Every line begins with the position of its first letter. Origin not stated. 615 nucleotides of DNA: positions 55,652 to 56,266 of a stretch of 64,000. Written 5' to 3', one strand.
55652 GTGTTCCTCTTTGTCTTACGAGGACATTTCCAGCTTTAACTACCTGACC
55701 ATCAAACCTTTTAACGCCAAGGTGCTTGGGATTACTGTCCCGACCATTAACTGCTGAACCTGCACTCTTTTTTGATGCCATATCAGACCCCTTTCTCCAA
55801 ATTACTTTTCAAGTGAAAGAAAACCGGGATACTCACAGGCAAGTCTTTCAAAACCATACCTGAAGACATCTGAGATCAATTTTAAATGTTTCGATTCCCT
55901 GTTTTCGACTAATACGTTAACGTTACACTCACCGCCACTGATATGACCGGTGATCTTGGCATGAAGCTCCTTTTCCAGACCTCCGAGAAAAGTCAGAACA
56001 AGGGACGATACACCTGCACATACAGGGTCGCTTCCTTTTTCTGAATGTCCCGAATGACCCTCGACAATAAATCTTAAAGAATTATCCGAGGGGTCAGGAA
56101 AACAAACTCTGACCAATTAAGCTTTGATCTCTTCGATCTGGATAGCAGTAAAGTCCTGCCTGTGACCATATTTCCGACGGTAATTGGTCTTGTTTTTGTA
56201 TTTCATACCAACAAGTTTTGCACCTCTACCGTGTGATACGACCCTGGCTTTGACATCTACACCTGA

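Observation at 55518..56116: Prp protease retained between rplU and rpmA, but L27 has no cleavable N-terminal extension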

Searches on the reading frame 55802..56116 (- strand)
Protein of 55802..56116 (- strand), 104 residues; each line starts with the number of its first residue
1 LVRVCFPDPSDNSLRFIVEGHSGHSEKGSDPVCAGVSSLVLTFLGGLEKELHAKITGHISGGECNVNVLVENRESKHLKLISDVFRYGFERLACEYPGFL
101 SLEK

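Call 6: search_protein_families(library=pfam, proteins=[window:55802-56116:-], max_evalue=0.01)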
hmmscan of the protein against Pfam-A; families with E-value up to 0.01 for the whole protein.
window:55802-56116:- (104 aa): 1 family
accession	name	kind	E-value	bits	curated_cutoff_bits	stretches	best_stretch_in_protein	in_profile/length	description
PF04327.17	Peptidase_Prp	-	2.3e-15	57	27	1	1-99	1-88/90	Cysteine protease Prp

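Call 7: search_protein_families(library=ncbifam, proteins=[window:55802-56116:-], max_evalue=0.01)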
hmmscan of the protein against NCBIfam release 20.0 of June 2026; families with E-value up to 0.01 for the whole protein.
window:55802-56116:- (104 aa): 11 families
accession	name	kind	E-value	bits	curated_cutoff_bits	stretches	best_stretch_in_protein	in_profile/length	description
NF011133.0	PRK14553.3-2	equivalog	2e-08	34.5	171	1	15-101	16-103/113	ribosomal-processing cysteine protease Prp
NF011132.0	PRK14553.3-1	equivalog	3.5e-07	30.4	133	1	1-100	1-99/106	ribosomal-processing cysteine protease Prp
NF011131.0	PRK14553.2-4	equivalog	1e-06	29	225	1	15-102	16-104/113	ribosomal-processing cysteine protease Prp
NF011129.0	PRK14553.2-2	equivalog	1.2e-06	28.8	133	1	10-102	10-100/104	ribosomal-processing cysteine protease Prp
NF011122.0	PRK14553.1-1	equivalog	4.6e-06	26.9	166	1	17-100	18-103/108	ribosomal-processing cysteine protease Prp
NF011126.0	PRK14553.1-6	equivalog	1.2e-05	25.4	135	1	6-102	6-107/112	ribosomal-processing cysteine protease Prp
NF011134.0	PRK14553.3-3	equivalog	0.00025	20.9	185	1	13-44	13-44/95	ribosomal-processing cysteine protease Prp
NF011125.0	PRK14553.1-5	equivalog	0.00034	21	201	1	12-43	12-43/105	ribosomal-processing cysteine protease Prp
NF011128.0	PRK14553.2-1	equivalog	0.00041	20.5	136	1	19-100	19-99/109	ribosomal-processing cysteine protease Prp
NF011127.0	PRK14553.1-7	equivalog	0.0016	18.7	122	1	1-70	1-76/123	ribosomal-processing cysteine protease Prp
NF011130.0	PRK14553.2-3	equivalog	0.0021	18.2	189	1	1-67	1-67/111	ribosomal-processing cysteine protease Prp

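Call 16: find_related_loci(query=window:55802-56116:-, collection=genome_contigs, flank=3000)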
Query window:55802-56116:- (104 aa) in genome_contigs; peptide patterns used: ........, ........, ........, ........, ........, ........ (x = any residue, [..] = any of these).
120 stretches matched a pattern; 2 encode a relative of the query (tblastn E <= 1e-3); 2 distinct loci.
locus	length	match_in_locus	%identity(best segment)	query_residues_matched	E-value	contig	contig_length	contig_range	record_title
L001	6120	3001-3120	57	8-49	7e-11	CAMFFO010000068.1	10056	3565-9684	MAG: uncultured Clostridia bacterium isolate SRR11489786_bin.57_metaWRAP_v1.3_MAG genome assembly, contig: ERZ11466831.6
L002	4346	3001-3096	63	18-49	7e-10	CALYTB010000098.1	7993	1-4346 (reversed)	MAG: uncultured Clostridia bacterium isolate SRR7188233_bin.36_metaWRAP_v1.3_MAG genome assembly, contig: ERZ9280834.587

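Call 17: find_homologous_proteins(query=window:55802-56116:-, max_evalue=0.001)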
Query window:55802-56116:- (104 aa): 1 proteins with E <= 0.001 among 1 candidates.
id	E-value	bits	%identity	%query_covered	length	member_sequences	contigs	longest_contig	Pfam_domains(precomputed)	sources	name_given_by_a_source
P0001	6.6e-64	230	100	100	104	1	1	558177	PF04327.18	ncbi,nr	ncbi:MAG: ribosomal-processing cysteine protease Prp [Candidatus Riflebacteria bacterium]|nr:ribosom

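Call 18: find_related_loci(query=window:55802-56116:-, collection=metagenome_contigs, flank=4000)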
Query window:55802-56116:- (104 aa) in metagenome_contigs; peptide patterns used: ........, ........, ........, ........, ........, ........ (x = any residue, [..] = any of these).
224 stretches matched a pattern; 1 encode a relative of the query (tblastn E <= 1e-3); 1 distinct loci.
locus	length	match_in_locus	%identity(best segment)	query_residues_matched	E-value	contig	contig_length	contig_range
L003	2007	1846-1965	56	1-43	4e-11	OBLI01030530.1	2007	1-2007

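Call 41: search_solved_structures(query=window:55802-56116:-, max_evalue=1, show_alignments=5)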
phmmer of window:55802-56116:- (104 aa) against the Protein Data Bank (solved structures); distinct sequences matched with E-value up to 1: 4.
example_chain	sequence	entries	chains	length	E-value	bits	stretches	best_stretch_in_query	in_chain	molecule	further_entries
2g0i_A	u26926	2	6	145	6.5e-05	26.3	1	18-101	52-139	hypothetical protein SMU.848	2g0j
2idl_A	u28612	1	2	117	0.00034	24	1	1-52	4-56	Hypothetical protein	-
4peo_A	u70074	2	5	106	0.0055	20.1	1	16-74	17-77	Hypothetical protein | Phage-related ribosomal protease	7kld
7jvs_B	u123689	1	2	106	0.18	15.2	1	16-69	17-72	Ribosomal-processing cysteine protease Prp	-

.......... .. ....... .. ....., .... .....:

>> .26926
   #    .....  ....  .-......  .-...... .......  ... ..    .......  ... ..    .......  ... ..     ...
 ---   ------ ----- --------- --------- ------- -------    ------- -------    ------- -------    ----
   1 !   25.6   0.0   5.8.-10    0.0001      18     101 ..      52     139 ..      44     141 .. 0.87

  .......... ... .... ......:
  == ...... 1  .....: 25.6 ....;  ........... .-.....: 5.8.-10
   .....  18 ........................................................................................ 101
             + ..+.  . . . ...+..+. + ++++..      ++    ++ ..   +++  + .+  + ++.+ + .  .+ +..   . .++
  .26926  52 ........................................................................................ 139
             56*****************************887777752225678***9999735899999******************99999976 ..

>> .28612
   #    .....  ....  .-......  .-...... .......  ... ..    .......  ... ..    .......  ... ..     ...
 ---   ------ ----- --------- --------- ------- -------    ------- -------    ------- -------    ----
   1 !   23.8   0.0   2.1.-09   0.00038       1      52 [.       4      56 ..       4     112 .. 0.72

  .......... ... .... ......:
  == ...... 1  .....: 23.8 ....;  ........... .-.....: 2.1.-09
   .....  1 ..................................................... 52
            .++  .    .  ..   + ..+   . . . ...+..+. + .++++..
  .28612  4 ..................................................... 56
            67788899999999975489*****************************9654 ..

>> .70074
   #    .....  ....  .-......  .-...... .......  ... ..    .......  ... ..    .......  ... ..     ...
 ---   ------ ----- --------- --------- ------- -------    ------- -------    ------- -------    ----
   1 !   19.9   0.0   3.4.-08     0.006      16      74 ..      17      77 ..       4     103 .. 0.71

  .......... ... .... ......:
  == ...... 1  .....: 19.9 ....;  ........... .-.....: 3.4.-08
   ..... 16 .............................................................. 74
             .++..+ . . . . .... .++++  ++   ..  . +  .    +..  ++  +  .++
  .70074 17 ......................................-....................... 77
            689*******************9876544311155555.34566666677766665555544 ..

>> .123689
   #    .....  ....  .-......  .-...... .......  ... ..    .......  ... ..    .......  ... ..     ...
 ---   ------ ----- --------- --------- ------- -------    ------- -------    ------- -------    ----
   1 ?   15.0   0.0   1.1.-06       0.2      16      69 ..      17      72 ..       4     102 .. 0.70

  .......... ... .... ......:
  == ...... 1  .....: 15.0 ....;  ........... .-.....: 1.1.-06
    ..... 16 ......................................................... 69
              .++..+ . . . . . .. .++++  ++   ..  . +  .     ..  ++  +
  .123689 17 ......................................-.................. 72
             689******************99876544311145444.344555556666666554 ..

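Call 44: find_homologous_proteins(query=A1, max_evalue=0.001)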
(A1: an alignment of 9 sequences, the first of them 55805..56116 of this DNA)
Query A1 (9 sequences) (104 aa, profile of the alignment): 1783 proteins with E <= 0.001 among 2564 candidates; the best 120 are listed.
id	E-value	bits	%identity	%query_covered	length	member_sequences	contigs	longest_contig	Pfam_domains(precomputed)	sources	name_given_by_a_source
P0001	5.5e-39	150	100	100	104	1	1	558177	PF04327.18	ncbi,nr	ncbi:MAG: ribosomal-processing cysteine protease Prp [Candidatus Riflebacteria bacterium]|nr:ribosom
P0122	4.2e-37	144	42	98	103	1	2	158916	PF04327.18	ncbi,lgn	ncbi:MAG: ribosomal-processing cysteine protease Prp [Candidatus Rifleibacteriota bacterium]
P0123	1.2e-36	143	45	93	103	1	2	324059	PF04327.18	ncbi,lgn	-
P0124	1.0e-35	140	39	99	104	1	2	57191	PF04327.18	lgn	-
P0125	2.3e-34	135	38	98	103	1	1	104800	PF04327.18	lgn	-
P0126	2.3e-33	132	37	98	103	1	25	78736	PF04327.18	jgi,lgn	jgi:hypothetical protein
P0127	4.2e-33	131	40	93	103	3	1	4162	PF04327.18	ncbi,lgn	ncbi:MAG: ribosomal-processing cysteine protease Prp [Candidatus Rifleibacteriota bacterium]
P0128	4.3e-33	131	39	93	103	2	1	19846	PF04327.18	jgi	jgi:uncharacterized protein YsxB (DUF464 family)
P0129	6.3e-33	131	41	98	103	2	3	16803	PF04327.18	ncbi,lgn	-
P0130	1.2e-32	130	39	100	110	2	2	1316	PF04327.18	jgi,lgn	jgi:hypothetical protein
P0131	3.3e-32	128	39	93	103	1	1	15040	PF04327.18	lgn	-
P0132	4.2e-32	128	41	98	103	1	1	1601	PF04327.18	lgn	-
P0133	5.2e-32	128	42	98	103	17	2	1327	PF04327.18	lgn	-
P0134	9.5e-32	127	41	93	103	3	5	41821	PF04327.18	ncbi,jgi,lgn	jgi:uncharacterized protein YsxB (DUF464 family)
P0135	1.2e-31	127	39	93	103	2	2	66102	PF04327.18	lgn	-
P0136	3.0e-31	125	42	93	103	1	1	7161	PF04327.18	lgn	-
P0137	1.0e-30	124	47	93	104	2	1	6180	PF04327.18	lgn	-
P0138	1.2e-30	123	43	99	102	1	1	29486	PF04327.18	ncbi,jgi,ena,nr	ncbi:MAG: ribosomal-processing cysteine protease Prp [Candidatus Riflebacteria bacterium]|nr:ribosom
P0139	2.2e-30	123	41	93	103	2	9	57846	PF04327.18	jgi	jgi:uncharacterized protein YsxB (DUF464 family)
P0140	2.8e-30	122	29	91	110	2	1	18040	PF04327.18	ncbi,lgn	-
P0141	4.6e-30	122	47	99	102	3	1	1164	PF04327.18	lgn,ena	-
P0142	1.1e-28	117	41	93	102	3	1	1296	PF04327.18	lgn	-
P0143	6.0e-28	115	40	93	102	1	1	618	PF04327.18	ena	-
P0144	1.4e-27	114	39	98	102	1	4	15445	PF04327.18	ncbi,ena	-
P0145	1.7e-27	113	38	93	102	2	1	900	PF04327.18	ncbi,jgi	jgi:uncharacterized protein YsxB (DUF464 family)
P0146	1.7e-27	113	43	93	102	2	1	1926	PF04327.18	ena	-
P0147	2.0e-27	113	40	93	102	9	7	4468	PF04327.18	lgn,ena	-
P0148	5.0e-27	112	35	93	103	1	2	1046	PF04327.18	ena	-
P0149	9.7e-27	111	34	98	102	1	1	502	PF04327.18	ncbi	-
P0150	3.8e-26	109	37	98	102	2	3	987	PF04327.18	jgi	jgi:uncharacterized protein YsxB (DUF464 family)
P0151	2.8e-25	106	34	98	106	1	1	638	PF04327.18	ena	-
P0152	5.7e-22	96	36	77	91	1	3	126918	PF04327.18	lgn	-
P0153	1.7e-15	75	25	99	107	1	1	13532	PF04327.18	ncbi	-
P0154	9.6e-15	72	33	84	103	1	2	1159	PF04327.18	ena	-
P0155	1.9e-14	71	30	94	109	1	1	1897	PF04327.18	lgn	-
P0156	7.9e-14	69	25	98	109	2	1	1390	PF04327.18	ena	-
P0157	1.3e-13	69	28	96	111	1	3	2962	PF04327.18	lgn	-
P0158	1.9e-13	68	36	86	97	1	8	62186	PF04327.18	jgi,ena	-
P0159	2.5e-13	68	28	100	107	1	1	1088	PF04327.18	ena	-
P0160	2.6e-13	68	29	98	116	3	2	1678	PF04327.18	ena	-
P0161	2.7e-13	68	26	88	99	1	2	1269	PF04327.18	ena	-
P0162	2.8e-13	68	32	85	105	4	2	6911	PF04327.18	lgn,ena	-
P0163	4.5e-13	67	32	99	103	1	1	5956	PF04327.18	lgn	-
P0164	4.9e-13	67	33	93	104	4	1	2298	PF04327.18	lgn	-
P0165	4.9e-13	67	30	100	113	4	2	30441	PF04327.18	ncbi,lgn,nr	ncbi:MAG: ribosomal-processing cysteine protease Prp [Peptostreptococcaceae bacterium]|nr:ribosomal-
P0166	5.3e-13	67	32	88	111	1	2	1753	PF04327.18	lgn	-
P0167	6.0e-13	67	37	39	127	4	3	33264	PF04327.18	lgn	-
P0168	8.1e-13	66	26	99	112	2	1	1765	PF04327.18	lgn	-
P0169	9.4e-13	66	28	100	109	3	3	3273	PF04327.18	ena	-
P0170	9.4e-13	66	33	89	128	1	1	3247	PF04327.18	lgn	-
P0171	1.0e-12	66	34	48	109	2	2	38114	PF04327.18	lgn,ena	-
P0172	1.2e-12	66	26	98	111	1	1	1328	PF04327.18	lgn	-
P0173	1.2e-12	66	22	82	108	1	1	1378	PF04327.18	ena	-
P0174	1.2e-12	66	29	77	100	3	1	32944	PF04327.18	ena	-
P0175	1.3e-12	66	37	84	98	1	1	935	PF04327.18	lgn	-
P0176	1.3e-12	66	27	82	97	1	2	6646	PF04327.18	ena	-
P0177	1.5e-12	65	27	85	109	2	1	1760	PF04327.18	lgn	-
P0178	1.7e-12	65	34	98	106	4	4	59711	PF04327.18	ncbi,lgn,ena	-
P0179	2.0e-12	65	29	83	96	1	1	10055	PF04327.18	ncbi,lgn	-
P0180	2.2e-12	65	37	46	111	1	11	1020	PF04327.18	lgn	-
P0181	2.2e-12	65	27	82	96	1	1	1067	PF04327.18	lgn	-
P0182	2.3e-12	65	35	93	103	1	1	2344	PF04327.18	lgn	-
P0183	2.3e-12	65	32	82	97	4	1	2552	PF04327.18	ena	-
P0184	2.4e-12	65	32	94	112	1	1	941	PF04327.18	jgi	-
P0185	2.4e-12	65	31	82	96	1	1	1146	PF04327.18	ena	-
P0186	2.5e-12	65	28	82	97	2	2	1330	PF04327.18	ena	-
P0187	2.6e-12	65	27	100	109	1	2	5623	PF04327.18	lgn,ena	-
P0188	2.9e-12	64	29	82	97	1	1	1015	PF04327.18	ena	-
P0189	2.9e-12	64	33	84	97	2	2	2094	PF04327.18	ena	-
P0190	3.0e-12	64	32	100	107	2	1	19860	PF04327.18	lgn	-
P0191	3.0e-12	64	35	46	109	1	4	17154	PF04327.18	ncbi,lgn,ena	-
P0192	3.2e-12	64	27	82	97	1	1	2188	PF04327.18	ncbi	-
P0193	3.3e-12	64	25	93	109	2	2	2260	PF04327.18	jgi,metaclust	metaclust:\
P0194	3.3e-12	64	29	84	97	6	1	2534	PF04327.18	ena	-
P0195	3.4e-12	64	29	82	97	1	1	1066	PF04327.18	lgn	-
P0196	3.5e-12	64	31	96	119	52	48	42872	PF04327.18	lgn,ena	-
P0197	3.7e-12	64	27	98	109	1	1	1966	PF04327.18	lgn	-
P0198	3.9e-12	64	24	86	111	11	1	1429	PF04327.18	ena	-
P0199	3.9e-12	64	26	99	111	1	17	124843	PF04327.18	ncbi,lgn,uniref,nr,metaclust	ncbi:hypothetical protein BHU72_12640 [Desulfuribacillus stibiiarsenatis]|uniref:Ribosomal processin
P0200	4.0e-12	64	30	79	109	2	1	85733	PF04327.18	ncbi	ncbi:MAG: ribosomal-processing cysteine protease Prp [Bacillota bacterium]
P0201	4.1e-12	64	32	82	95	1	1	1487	PF04327.18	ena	-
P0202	4.2e-12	64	38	50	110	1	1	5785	PF04327.18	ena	-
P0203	4.3e-12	64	33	84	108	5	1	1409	PF04327.18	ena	-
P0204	5.0e-12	64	31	86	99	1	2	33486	PF04327.18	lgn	-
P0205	5.4e-12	63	29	77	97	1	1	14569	PF04327.18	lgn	-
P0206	5.9e-12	63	54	38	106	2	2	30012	PF04327.18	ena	-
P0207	6.0e-12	63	31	98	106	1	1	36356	PF04327.18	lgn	-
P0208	6.1e-12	63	28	83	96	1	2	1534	PF04327.18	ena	-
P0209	6.6e-12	63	25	100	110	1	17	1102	PF04327.18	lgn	-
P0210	6.6e-12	63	27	82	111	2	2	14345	PF04327.18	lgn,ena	-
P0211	6.8e-12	63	29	82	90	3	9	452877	PF04327.18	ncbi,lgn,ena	-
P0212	7.2e-12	63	27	99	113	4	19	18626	PF04327.18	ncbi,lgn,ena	-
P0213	7.3e-12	63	30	98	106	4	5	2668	PF04327.18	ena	-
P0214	7.5e-12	63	40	59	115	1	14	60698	PF04327.18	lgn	-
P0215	7.6e-12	63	30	42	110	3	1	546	PF04327.18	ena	-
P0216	7.7e-12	63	27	82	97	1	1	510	PF04327.18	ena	-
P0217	7.7e-12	63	25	84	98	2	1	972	PF04327.18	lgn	-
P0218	7.8e-12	63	31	77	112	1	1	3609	PF04327.18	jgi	jgi:uncharacterized protein YsxB (DUF464 family)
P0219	8.0e-12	63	30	85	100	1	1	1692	PF04327.18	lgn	-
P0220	8.1e-12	63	27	100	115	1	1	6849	PF04327.18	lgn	-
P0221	8.4e-12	63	29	83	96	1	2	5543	PF04327.18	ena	-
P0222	8.6e-12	63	31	100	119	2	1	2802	PF04327.18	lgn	-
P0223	8.7e-12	63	32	84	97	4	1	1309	PF04327.18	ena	-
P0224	8.7e-12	63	24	99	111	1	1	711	PF04327.18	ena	-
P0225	8.9e-12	63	27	85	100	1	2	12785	PF04327.18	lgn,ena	-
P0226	9.1e-12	63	41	47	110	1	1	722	PF04327.18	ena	-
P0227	9.8e-12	63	36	86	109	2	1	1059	PF04327.18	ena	-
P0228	1.0e-11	63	33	84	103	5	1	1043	PF04327.18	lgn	-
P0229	1.0e-11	63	27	99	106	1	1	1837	PF04327.18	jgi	jgi:uncharacterized protein YsxB (DUF464 family)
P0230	1.1e-11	63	30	80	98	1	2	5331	PF04327.18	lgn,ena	-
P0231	1.1e-11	63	30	85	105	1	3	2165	PF04327.18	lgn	-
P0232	1.1e-11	62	28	100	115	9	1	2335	PF04327.18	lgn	-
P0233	1.1e-11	62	30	81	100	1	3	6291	PF04327.18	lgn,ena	-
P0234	1.1e-11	62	30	99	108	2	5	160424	PF04327.18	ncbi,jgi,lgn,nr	ncbi:MAG: ribosomal-processing cysteine protease Prp [Tissierellales bacterium]|jgi:uncharacterized 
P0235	1.2e-11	62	23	93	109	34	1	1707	PF04327.18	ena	-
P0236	1.3e-11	62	28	99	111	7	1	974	PF04327.18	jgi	jgi:hypothetical protein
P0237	1.3e-11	62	26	88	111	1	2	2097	PF04327.18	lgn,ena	-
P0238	1.4e-11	62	30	85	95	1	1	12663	PF04327.18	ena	-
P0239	1.5e-11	62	27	85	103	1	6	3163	PF04327.18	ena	-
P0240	1.5e-11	62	30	83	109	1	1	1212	PF04327.18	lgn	-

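Call 45: find_encoding_contigs(protein=P0153, flank=2500, max_places=1)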
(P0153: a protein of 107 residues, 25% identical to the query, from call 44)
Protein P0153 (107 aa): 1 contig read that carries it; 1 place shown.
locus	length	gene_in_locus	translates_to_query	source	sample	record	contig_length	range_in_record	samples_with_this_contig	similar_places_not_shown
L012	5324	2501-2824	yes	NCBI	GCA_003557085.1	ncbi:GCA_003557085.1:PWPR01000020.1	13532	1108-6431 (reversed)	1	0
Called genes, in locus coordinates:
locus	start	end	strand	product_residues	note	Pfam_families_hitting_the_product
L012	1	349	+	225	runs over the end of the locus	PF10105:DUF2344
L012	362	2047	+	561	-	PF20833:RNase_E_G_Thio (faint), PF10150:RNase_E_G, PF01938:TRAM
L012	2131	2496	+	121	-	PF00829:Ribosomal_L21p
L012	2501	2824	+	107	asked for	PF04327:Peptidase_Prp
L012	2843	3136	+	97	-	PF01016:Ribosomal_L27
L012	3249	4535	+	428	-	PF01018:GTP1_OBG, PF03193:RsgA_GTPase (faint), PF01926:MMR_HSR1, PF02421:FeoB_N, PF09269:DUF1967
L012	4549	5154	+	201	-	PF01467:CTP_transf_like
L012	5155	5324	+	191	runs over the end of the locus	PF01966:HD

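Call 46: find_encoding_contigs(protein=P0158, flank=2500, max_places=1)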
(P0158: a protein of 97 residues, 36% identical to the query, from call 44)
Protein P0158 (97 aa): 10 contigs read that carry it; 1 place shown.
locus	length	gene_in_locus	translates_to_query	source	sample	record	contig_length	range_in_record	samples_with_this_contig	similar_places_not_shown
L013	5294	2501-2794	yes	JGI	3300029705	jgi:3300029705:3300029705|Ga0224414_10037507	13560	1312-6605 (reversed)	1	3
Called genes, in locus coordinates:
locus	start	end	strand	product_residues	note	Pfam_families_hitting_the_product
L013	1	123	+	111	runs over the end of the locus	-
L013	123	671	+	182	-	-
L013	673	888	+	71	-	-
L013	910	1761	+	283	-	-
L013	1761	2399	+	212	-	-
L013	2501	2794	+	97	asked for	PF04327:Peptidase_Prp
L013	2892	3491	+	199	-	PF14265:DUF4355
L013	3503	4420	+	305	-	-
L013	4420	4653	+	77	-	-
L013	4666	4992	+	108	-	PF05135:Phage_connect_1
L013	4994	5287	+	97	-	-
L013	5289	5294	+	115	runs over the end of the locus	PF04883:HK97-gp10_like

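Call 47: find_encoding_contigs(protein=P0152, flank=2500, max_places=1)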
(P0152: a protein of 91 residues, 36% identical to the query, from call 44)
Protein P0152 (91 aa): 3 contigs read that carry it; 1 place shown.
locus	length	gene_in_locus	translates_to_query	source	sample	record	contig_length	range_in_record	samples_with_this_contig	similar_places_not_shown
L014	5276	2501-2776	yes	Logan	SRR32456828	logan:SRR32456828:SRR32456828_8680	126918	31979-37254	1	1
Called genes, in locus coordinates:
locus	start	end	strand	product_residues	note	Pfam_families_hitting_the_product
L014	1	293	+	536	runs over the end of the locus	PF23357:DUF7088, PF09822:ABC_transp_aux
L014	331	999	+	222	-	PF14238:DUF4340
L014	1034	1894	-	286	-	PF02633:Creatininase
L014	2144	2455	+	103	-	PF00829:Ribosomal_L21p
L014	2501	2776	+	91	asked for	PF04327:Peptidase_Prp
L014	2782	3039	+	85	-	PF01016:Ribosomal_L27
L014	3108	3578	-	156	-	PF01476:LysM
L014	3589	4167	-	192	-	-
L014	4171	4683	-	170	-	-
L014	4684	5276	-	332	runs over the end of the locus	-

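Call 66: predict_structure(alignment_id=A3)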
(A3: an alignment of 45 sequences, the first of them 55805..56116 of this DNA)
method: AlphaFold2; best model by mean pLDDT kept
length: 104 residues; sequences in the alignment: 45
mean_pLDDT: 92.1   pTM: 0.85
mean pLDDT of the five models: 92.1, 91.7, 91.2, 90.5, 89.9
residues with pLDDT >= 90: 80; 70-90: 16; 50-70: 8; < 50: 0
segments of 3 or more residues with pLDDT < 50: none
pLDDT, mean of each block of 10 residues (from residue 1): 95 96 63 92 98 95 93 98 98 93 94
secondary structure, 60 per line:
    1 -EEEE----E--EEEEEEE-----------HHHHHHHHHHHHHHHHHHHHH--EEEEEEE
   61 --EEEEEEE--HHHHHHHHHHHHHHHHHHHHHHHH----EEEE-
elements in order: E2-5 E13-19 H31-51 E54-60 E63-69 H72-95 E100-103
